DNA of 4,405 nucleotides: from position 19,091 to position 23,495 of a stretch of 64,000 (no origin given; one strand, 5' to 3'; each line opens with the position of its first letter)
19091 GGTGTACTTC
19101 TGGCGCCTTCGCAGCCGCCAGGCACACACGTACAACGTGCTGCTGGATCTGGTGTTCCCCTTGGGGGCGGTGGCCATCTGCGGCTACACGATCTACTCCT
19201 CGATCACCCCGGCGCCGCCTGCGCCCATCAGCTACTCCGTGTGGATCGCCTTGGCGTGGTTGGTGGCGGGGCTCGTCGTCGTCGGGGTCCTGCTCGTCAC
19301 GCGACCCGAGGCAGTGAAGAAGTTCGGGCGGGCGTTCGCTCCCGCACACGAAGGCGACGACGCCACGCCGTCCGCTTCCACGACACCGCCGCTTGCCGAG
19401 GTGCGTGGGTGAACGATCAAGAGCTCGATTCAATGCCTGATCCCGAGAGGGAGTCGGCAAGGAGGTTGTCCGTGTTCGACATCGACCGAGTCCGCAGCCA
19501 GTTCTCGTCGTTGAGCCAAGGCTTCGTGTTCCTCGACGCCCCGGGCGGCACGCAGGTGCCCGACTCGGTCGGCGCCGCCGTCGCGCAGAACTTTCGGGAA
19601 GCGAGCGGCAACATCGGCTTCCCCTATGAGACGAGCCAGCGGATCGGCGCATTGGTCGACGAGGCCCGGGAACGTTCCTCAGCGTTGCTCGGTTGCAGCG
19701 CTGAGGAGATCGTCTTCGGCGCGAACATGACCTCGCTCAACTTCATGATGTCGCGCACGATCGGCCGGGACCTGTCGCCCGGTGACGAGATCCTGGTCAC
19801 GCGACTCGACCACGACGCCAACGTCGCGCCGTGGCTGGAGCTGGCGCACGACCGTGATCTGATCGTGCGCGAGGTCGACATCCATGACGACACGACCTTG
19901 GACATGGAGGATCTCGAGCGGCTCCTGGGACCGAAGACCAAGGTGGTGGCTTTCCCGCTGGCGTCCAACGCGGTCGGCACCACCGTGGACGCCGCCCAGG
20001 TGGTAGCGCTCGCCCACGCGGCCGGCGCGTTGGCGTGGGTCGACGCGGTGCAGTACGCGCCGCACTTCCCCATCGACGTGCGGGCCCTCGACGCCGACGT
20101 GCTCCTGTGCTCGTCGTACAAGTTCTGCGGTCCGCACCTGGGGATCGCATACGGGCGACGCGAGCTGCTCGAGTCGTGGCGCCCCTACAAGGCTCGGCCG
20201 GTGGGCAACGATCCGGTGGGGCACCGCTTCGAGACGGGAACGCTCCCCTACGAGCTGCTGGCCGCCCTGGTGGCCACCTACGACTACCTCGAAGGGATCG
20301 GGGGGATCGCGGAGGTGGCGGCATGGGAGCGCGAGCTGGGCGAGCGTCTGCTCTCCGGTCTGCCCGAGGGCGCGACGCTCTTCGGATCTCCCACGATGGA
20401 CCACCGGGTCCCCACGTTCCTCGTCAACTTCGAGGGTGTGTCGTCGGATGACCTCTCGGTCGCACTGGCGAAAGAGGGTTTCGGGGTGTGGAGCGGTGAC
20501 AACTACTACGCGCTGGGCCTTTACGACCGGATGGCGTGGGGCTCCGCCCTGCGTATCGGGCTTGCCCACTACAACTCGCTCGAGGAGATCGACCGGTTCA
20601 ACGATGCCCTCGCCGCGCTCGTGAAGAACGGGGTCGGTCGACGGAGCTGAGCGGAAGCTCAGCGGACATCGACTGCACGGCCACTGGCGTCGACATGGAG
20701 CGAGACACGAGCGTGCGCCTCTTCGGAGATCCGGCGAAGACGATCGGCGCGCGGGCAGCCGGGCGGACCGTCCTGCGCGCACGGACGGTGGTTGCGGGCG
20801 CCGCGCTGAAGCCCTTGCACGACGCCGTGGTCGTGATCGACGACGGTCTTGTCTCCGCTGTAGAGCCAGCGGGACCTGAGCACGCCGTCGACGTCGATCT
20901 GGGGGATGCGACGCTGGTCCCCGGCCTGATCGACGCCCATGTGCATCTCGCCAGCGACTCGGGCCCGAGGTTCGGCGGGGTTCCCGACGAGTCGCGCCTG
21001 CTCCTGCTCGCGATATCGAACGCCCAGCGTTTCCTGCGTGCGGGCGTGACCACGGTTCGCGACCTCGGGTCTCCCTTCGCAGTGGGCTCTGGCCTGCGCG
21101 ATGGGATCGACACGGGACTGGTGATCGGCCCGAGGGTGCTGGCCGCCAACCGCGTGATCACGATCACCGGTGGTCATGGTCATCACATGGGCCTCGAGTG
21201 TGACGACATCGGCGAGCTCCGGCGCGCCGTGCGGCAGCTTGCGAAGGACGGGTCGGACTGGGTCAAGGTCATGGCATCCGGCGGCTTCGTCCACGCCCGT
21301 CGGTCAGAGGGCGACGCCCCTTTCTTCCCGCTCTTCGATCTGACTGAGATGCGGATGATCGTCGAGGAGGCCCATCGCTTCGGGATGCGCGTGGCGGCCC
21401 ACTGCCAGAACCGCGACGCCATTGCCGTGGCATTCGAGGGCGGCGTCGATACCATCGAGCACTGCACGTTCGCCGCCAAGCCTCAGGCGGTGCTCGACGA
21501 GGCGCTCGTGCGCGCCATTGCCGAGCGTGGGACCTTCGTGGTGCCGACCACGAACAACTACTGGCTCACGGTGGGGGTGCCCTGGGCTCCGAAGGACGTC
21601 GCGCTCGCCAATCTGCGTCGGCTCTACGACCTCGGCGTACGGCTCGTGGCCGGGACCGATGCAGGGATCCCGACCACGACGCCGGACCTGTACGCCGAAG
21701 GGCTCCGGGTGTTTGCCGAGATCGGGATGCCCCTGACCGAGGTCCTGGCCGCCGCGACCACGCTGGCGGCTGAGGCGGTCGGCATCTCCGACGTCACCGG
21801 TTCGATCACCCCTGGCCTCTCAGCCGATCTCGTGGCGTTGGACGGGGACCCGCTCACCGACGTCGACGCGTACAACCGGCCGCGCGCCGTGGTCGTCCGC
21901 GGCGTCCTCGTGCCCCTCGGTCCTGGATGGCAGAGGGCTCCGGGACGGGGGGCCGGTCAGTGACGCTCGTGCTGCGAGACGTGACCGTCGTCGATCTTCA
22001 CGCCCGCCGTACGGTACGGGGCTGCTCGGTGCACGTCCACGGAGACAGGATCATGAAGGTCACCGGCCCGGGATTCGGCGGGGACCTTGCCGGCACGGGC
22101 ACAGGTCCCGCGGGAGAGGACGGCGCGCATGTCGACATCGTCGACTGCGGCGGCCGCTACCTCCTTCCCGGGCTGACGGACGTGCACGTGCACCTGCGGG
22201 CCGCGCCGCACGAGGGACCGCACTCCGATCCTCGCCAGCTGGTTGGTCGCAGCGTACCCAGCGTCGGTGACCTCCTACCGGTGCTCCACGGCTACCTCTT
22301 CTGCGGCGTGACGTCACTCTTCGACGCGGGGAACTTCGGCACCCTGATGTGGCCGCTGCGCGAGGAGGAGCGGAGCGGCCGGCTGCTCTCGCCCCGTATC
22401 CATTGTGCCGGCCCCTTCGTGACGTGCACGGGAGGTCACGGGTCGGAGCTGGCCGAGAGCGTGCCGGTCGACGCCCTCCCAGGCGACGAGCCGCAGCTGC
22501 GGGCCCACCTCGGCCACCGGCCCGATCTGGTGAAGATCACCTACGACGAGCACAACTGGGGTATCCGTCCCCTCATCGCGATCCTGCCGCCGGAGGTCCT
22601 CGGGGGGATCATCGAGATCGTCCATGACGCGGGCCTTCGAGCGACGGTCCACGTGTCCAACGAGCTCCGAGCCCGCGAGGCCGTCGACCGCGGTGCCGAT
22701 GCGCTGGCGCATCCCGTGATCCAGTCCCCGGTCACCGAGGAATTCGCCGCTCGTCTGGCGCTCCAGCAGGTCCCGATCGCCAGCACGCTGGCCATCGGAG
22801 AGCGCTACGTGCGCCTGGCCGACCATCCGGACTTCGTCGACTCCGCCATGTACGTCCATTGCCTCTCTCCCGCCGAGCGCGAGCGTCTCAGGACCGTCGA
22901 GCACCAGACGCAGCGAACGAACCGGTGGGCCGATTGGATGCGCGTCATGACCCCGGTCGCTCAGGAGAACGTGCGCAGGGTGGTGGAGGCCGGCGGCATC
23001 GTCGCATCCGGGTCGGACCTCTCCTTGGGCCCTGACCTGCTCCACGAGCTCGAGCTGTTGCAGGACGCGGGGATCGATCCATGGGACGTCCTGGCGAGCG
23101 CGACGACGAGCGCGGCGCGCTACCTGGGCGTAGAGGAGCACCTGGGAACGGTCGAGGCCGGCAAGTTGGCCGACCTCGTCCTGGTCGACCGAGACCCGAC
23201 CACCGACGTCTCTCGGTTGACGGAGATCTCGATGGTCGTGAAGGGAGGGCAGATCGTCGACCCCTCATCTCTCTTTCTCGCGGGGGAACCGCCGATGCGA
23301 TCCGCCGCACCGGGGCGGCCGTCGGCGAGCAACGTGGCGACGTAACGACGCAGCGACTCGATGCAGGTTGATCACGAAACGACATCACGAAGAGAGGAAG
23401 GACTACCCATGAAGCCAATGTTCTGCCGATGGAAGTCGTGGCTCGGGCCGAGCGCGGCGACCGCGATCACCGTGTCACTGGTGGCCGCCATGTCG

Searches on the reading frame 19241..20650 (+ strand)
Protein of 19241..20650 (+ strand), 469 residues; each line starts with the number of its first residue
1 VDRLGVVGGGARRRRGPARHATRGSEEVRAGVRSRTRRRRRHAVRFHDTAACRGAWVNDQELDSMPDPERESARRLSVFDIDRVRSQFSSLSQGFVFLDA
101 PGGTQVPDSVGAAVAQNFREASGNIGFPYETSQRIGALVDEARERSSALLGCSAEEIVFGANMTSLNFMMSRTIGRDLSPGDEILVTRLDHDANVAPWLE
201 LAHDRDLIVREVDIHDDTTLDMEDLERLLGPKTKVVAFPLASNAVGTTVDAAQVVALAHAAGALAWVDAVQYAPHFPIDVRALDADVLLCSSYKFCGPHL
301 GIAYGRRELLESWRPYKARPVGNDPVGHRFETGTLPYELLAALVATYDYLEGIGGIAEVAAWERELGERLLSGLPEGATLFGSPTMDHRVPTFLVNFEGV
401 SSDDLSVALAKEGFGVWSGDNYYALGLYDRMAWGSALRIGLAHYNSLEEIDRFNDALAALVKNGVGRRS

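Call 41: search_protein_families(library=pfam, proteins=[window:19241-20650:+], max_evalue=0.0001)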
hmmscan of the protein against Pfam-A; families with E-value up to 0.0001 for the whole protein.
window:19241-20650:+ (469 aa): 3 families
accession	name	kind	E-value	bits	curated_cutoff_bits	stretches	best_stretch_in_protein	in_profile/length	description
PF00266.25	Aminotran_5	-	6.3e-63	213.4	21.5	1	96-453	1-371/371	Aminotransferase class-V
PF01053.26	Cys_Met_Meta_PP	-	1.9e-07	30.5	27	1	212-300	117-204/381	Cys/Met metabolism PLP-dependent enzyme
PF00155.27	Aminotran_1_2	-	2.4e-07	30.7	19.7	1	140-268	45-185/361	Aminotransferase class I and II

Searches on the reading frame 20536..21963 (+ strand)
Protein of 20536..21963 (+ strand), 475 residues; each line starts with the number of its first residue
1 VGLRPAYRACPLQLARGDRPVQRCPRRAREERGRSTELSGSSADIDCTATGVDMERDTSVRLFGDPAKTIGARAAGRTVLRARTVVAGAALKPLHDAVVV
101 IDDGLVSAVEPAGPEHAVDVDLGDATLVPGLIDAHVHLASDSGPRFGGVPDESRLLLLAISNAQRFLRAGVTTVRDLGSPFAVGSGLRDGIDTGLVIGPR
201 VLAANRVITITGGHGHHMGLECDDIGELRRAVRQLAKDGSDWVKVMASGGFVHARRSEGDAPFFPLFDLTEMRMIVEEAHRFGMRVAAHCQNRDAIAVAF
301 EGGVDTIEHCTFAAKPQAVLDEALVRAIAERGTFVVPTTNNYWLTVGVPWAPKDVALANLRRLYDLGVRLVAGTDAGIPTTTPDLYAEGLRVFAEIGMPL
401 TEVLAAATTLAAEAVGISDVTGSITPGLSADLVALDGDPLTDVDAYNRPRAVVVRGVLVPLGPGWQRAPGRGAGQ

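Call 41: search_protein_families(library=pfam, proteins=[window:20536-21963:+], max_evalue=0.0001)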
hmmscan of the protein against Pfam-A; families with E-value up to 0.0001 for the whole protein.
window:20536-21963:+ (475 aa): 2 families
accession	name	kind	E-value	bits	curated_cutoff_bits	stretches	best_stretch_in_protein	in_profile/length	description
PF01979.26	Amidohydro_1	-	3.7e-39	135.4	25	1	126-459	1-345/345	Amidohydrolase family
PF07969.17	Amidohydro_3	-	2.1e-19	70.8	29.7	1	257-459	246-471/472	Amidohydrolase family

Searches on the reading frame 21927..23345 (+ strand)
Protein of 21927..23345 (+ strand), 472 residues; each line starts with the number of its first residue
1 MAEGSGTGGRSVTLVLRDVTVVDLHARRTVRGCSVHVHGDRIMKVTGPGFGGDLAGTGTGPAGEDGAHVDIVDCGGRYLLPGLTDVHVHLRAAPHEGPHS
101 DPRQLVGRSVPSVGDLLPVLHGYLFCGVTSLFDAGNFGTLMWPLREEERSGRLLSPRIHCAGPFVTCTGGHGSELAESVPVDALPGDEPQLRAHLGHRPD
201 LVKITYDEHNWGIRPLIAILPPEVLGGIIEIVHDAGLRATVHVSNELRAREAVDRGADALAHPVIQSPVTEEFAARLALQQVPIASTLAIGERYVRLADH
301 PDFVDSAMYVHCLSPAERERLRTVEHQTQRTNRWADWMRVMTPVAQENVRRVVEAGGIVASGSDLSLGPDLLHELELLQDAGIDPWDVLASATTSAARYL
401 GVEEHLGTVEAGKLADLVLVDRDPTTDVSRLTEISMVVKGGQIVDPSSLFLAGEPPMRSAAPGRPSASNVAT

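Call 41: search_protein_families(library=pfam, proteins=[window:21927-23345:+], max_evalue=0.0001)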
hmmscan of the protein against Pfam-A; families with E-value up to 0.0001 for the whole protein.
window:21927-23345:+ (472 aa): 2 families
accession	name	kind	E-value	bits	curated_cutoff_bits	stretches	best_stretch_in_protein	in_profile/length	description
PF01979.26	Amidohydro_1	-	2.4e-18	67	25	1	222-444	134-345/345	Amidohydrolase family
PF07969.17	Amidohydro_3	-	1.7e-11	44.7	29.7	1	387-444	411-471/472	Amidohydrolase family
